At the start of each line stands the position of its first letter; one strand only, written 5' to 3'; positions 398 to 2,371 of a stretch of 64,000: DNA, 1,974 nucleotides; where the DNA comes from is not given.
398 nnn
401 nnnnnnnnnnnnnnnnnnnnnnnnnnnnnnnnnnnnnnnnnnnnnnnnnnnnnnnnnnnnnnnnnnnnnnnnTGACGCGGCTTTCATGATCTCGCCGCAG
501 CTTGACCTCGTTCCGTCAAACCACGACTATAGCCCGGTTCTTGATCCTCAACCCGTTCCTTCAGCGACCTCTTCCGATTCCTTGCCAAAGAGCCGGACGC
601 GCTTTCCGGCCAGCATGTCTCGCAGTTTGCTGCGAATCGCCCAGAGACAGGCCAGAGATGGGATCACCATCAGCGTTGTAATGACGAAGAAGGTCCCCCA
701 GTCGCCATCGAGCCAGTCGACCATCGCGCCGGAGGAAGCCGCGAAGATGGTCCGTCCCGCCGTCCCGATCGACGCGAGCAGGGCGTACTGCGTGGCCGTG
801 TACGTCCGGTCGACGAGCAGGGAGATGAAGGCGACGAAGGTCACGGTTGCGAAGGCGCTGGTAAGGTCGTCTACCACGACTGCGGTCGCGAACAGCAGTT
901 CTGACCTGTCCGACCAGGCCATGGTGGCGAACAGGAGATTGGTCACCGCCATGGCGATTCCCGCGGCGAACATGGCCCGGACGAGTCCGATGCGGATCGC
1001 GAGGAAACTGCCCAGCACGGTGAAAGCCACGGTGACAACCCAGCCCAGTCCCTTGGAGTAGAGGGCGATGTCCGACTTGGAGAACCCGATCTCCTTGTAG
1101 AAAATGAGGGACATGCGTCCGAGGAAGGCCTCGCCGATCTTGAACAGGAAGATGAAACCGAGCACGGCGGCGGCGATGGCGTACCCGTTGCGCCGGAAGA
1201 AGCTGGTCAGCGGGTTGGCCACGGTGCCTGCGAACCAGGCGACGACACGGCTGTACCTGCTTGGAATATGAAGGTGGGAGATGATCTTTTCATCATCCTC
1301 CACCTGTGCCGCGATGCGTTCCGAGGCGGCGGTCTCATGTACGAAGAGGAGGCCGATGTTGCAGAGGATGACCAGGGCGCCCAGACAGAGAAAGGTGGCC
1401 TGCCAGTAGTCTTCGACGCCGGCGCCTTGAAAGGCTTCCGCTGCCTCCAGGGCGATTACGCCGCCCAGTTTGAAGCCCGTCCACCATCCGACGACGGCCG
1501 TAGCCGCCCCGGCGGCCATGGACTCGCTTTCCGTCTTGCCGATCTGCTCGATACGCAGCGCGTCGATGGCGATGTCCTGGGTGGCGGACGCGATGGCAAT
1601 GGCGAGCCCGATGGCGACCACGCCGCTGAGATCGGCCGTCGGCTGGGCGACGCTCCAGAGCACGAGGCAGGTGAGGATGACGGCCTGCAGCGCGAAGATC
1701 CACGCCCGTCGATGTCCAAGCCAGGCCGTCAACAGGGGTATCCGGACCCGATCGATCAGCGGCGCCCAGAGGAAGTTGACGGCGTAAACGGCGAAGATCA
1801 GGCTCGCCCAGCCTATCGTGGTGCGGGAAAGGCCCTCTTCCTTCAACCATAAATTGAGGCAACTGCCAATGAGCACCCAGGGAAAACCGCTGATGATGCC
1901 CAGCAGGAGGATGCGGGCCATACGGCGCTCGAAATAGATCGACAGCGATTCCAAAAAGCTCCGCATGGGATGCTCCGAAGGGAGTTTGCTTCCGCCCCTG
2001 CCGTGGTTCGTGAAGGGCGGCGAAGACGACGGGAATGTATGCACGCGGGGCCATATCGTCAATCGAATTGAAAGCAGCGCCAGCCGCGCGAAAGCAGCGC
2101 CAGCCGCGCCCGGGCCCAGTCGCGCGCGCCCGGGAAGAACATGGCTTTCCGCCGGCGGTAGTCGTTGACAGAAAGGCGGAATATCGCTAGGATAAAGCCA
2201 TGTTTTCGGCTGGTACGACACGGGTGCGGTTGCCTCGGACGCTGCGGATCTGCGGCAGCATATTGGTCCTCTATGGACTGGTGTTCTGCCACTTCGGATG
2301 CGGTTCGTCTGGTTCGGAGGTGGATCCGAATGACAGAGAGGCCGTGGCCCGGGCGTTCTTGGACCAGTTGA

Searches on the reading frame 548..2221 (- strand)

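Call 16: search_protein_families(library=pfam, proteins=[window:548-2221:-], max_evalue=0.001)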
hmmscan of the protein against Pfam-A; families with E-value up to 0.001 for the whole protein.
window:548-2221:- (557 aa): 1 family
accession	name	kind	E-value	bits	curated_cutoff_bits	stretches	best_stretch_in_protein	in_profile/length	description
PF07690.21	MFS_1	-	3.4e-14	53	33.4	2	105-384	2-239/347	Major Facilitator Superfamily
